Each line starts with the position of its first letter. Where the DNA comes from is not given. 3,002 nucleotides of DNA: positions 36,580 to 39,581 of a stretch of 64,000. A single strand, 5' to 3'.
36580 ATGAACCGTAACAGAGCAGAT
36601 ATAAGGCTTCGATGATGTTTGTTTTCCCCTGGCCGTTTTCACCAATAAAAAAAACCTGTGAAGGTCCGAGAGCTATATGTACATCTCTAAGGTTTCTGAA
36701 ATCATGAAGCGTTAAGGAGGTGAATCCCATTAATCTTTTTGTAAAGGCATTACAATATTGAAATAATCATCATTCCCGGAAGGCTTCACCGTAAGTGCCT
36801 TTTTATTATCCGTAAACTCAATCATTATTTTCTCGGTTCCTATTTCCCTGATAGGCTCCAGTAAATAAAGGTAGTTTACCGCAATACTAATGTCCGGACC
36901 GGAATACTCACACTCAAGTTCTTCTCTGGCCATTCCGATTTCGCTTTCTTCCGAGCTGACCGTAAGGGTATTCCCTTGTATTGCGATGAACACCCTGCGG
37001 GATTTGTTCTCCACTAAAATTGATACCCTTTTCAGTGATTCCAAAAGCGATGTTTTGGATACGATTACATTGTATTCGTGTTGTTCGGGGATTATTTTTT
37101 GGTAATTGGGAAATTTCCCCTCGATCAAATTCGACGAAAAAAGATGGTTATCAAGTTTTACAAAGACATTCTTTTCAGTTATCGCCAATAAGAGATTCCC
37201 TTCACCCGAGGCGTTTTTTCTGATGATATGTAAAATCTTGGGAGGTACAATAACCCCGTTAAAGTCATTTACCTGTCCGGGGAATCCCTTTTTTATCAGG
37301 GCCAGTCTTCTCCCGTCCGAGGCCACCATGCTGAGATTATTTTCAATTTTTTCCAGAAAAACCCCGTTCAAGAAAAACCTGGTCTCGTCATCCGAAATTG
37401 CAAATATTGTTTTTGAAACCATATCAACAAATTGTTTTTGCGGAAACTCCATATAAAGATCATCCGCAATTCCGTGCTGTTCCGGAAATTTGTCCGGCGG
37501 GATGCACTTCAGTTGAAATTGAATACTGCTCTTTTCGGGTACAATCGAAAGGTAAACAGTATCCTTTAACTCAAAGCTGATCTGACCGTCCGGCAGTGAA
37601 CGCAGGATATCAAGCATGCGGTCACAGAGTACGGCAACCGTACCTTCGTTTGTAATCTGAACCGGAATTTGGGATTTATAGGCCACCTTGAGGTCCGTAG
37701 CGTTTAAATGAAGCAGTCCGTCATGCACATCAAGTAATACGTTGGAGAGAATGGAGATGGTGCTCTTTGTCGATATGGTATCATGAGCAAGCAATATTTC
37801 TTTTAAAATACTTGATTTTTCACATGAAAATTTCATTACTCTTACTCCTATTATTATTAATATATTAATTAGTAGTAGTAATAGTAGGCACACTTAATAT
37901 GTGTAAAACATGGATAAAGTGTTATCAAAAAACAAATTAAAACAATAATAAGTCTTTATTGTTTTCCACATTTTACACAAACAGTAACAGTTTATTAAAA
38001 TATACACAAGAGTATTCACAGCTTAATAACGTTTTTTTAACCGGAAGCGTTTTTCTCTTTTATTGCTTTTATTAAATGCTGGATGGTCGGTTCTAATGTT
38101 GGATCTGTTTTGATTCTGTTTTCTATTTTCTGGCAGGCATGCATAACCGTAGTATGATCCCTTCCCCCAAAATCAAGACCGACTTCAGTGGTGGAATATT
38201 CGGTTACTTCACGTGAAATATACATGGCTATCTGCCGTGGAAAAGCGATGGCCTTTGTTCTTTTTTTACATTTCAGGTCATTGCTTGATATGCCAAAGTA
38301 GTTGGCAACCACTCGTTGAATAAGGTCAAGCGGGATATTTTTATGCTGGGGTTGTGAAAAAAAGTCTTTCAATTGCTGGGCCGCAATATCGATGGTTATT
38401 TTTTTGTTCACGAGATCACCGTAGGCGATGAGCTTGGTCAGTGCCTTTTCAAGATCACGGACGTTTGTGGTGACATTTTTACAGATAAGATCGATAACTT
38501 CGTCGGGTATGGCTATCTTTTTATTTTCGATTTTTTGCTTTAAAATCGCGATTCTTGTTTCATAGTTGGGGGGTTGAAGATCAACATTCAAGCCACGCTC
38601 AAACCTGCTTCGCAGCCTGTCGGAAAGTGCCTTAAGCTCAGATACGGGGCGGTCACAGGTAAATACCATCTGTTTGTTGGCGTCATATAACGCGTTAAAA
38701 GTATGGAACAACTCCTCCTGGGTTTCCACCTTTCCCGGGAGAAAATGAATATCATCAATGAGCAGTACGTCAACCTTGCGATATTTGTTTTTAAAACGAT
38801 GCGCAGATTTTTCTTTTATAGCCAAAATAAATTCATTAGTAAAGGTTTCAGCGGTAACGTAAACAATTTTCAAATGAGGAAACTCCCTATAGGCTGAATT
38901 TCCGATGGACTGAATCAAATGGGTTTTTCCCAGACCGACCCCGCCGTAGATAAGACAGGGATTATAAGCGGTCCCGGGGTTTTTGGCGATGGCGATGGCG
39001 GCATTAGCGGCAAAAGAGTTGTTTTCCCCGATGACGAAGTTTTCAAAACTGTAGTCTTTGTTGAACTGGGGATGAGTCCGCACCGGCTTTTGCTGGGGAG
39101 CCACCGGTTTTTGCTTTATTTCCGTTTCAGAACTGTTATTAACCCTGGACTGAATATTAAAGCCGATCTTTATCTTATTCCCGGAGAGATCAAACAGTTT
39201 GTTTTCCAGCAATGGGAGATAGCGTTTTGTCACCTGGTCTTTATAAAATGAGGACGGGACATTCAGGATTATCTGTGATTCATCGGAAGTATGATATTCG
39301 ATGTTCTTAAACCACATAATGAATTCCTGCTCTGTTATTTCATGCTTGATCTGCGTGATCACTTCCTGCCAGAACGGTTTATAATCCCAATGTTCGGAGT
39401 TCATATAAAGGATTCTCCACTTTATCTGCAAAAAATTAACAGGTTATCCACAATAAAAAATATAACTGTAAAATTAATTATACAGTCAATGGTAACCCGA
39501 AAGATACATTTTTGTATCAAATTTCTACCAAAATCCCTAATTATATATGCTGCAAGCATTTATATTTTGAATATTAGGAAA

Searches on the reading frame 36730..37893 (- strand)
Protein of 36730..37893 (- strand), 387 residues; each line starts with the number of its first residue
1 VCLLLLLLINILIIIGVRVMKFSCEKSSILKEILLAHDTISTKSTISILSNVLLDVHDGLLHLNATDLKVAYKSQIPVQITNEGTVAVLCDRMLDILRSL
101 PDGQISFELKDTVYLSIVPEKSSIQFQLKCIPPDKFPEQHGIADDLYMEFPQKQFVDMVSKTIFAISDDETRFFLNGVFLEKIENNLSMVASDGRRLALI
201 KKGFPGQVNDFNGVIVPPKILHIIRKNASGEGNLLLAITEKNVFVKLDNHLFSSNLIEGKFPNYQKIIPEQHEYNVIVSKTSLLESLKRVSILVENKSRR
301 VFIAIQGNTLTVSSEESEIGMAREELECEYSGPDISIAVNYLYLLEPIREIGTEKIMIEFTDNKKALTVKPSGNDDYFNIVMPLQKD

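Call 70: search_protein_families(library=pfam, proteins=[window:36730-37893:-], max_evalue=0.00001)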
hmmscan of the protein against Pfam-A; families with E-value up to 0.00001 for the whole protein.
window:36730-37893:- (387 aa): 3 families
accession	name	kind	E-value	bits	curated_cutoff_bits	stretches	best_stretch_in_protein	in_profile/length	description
PF00712.24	DNA_pol3_beta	-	1.1e-29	103.4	24.4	1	20-138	1-118/120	DNA polymerase III beta subunit, N-terminal domain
PF02768.20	DNA_pol3_beta_3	-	3.4e-26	91.9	27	1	266-384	2-120/121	DNA polymerase III beta subunit, C-terminal domain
PF02767.21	DNA_pol3_beta_2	-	1.9e-24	86.6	27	1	150-263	2-116/116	DNA polymerase III beta subunit, central domain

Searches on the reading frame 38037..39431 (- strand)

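Call 70: search_protein_families(library=pfam, proteins=[window:38037-39431:-], max_evalue=0.00001)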
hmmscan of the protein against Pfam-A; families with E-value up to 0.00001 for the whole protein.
window:38037-39431:- (464 aa): 5 families
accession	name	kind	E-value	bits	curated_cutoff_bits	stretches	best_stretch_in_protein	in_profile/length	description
PF00308.24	Bac_DnaA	-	5.7e-69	231.9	23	1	124-284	2-162/162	Bacterial DnaA ATPAse domain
PF08299.17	Bac_DnaA_C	-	1.7e-30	105.3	31.5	1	369-436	2-69/69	Bacterial dnaA protein helix-turn-helix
PF11638.13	DnaA_N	-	1.9e-13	50.4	24.6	1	20-77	3-61/65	DnaA N-terminal domain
PF01695.23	IstB_IS21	-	5e-11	43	24.1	1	160-267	96-200/238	IstB-like ATP binding protein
PF00004.35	AAA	-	1.1e-08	36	21.2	1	160-283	2-129/131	ATPase family associated with various cellular activities (AAA)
